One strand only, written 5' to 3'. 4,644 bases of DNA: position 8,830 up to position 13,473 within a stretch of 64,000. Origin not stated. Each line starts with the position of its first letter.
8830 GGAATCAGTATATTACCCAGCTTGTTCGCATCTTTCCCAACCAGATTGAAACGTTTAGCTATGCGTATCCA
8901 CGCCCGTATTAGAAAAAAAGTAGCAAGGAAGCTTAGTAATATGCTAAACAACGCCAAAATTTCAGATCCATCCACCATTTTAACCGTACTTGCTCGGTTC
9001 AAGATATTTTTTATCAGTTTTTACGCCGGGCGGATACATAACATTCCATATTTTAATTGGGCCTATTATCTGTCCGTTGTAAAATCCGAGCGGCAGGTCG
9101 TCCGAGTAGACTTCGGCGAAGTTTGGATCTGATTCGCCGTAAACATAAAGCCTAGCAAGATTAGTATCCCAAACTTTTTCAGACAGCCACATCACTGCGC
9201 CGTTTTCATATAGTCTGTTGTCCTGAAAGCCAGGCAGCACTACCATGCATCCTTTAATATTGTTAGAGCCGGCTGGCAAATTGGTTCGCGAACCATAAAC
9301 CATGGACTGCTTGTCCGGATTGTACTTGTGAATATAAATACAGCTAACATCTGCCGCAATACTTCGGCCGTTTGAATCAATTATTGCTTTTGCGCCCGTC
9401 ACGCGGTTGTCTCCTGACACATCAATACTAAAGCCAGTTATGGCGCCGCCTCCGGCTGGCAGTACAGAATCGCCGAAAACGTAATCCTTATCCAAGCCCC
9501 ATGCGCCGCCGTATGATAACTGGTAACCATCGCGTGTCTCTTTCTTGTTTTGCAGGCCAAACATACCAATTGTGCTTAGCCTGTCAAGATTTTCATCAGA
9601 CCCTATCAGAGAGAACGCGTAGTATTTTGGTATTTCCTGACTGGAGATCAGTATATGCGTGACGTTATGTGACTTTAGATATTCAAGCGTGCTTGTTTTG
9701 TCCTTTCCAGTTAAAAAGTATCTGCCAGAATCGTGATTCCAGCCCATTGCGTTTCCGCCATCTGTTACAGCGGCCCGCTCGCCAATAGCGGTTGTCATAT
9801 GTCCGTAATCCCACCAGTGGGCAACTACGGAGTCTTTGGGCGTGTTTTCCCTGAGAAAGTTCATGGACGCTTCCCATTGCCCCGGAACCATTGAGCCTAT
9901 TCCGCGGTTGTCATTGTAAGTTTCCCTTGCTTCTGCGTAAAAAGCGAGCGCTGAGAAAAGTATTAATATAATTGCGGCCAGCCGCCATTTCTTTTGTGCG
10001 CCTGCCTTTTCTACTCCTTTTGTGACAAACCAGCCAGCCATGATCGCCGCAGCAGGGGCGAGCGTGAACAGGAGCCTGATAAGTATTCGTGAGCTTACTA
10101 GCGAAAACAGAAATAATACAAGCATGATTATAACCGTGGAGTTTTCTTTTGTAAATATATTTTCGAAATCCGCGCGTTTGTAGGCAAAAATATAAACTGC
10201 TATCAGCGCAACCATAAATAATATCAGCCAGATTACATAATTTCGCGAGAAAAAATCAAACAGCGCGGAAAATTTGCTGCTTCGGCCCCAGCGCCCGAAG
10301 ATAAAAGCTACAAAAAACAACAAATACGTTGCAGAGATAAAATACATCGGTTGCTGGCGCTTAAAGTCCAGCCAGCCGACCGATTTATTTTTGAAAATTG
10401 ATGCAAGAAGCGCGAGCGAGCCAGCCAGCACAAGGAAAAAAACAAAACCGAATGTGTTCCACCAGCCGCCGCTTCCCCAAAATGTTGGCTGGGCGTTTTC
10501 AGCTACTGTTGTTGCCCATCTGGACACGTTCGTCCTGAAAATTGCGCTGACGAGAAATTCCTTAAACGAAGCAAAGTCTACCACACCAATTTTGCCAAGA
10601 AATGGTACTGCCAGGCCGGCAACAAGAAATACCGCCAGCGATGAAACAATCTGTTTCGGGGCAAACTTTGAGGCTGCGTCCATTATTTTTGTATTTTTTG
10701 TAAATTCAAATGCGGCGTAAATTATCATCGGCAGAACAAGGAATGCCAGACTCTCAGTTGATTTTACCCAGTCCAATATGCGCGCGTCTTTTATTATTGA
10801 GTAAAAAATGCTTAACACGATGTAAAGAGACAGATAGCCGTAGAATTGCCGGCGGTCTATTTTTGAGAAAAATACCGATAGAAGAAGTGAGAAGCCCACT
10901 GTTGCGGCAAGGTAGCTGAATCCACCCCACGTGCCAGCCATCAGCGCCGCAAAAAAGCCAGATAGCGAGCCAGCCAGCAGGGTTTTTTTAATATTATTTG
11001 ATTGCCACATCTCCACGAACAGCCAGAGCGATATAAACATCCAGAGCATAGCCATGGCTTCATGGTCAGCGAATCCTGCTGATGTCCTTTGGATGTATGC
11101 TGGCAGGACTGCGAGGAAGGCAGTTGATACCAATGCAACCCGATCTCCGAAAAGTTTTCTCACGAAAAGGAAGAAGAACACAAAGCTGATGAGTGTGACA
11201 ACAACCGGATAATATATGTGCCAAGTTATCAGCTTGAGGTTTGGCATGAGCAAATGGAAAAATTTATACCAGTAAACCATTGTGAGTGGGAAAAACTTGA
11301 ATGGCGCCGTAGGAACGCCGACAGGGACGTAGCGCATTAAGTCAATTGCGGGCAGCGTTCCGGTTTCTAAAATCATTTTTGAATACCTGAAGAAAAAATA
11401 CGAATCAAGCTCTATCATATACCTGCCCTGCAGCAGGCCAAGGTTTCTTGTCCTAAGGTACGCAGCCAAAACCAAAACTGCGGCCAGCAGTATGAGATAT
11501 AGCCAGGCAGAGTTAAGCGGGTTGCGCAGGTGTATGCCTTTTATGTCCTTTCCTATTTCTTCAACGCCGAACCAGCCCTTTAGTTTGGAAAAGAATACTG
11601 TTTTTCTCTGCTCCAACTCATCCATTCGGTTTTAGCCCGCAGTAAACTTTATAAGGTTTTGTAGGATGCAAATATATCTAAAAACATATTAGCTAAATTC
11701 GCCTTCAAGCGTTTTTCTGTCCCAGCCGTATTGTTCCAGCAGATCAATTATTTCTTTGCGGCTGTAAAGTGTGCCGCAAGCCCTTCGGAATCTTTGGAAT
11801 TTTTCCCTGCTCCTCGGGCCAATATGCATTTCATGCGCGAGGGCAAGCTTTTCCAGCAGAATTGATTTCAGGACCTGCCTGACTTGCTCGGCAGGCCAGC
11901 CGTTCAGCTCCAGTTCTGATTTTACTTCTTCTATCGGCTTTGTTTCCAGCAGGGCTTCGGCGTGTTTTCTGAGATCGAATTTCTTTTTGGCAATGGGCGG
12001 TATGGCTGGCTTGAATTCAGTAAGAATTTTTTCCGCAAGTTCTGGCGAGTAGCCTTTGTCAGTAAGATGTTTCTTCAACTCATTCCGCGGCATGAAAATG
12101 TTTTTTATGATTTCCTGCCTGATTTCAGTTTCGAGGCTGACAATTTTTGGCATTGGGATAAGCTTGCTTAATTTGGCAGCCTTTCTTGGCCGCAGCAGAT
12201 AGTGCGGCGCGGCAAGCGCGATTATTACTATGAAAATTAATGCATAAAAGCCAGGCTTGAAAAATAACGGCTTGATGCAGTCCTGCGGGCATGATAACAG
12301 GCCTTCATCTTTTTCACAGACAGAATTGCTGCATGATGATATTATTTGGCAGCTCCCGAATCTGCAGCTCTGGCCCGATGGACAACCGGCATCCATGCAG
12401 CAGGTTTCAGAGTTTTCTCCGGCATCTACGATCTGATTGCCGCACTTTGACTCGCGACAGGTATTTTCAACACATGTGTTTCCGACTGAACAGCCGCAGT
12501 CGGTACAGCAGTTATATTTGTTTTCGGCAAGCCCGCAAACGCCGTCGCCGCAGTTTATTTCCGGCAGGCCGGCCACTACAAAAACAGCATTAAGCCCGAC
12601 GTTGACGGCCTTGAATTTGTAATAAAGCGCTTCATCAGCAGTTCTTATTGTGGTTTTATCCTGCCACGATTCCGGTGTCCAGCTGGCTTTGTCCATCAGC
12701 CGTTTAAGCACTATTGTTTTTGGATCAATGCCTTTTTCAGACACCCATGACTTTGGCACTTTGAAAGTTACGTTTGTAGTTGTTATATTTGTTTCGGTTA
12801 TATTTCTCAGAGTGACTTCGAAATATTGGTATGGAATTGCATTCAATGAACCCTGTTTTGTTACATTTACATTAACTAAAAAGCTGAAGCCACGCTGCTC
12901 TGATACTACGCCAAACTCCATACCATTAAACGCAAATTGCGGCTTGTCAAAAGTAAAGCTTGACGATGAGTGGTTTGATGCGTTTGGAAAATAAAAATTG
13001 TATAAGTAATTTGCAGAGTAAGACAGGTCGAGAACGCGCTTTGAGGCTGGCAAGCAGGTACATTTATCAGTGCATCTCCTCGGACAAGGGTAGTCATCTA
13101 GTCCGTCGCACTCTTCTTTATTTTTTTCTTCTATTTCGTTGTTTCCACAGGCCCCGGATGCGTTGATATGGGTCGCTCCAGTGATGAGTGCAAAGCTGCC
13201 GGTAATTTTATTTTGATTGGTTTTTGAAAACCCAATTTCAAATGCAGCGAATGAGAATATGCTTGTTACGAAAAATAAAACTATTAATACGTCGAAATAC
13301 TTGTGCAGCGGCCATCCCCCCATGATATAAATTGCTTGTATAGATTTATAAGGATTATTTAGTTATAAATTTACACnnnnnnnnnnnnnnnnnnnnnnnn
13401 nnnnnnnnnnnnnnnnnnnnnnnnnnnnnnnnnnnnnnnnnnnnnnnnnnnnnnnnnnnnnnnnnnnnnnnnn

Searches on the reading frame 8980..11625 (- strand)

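Call 70: search_protein_families(library=pfam, max_evalue=0.001, proteins=[window:8980-11625:-])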
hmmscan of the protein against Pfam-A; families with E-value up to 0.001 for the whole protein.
window:8980-11625:- (881 aa): 2 families
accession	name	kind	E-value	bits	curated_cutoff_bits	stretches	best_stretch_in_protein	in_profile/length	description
PF02516.20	STT3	-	2e-15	57.7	24.5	1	68-528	27-403/405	Oligosaccharyl transferase STT3, N-terminal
PF13231.12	PMT_2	-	3.2e-05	24.6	26.1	1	135-274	22-154/160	Dolichyl-phosphate-mannose-protein mannosyltransferase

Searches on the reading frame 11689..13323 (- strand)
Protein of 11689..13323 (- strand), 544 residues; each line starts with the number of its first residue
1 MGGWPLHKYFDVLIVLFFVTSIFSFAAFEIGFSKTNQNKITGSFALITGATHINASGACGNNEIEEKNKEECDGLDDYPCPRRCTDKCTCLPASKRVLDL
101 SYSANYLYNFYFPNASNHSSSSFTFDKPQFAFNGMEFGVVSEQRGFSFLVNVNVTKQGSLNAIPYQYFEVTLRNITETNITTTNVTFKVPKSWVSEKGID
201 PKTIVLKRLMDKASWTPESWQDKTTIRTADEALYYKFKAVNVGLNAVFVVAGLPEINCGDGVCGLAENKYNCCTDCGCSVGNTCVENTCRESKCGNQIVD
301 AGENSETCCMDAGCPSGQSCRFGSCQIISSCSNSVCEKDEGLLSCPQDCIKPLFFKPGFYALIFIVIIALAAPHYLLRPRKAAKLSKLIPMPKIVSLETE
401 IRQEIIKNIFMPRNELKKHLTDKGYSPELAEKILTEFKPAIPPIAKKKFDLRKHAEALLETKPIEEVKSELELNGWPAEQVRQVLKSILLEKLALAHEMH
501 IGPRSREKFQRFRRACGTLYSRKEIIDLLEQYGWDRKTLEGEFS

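Call 70: search_protein_families(library=pfam, max_evalue=0.001, proteins=[window:11689-13323:-])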
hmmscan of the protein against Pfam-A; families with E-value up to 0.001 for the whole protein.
window:11689-13323:- (544 aa): 1 family
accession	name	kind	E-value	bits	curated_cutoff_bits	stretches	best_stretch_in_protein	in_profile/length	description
PF21982.2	RecX_HTH1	-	0.00011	22.5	26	0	413-435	16-38/40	RecX, first three-helix domain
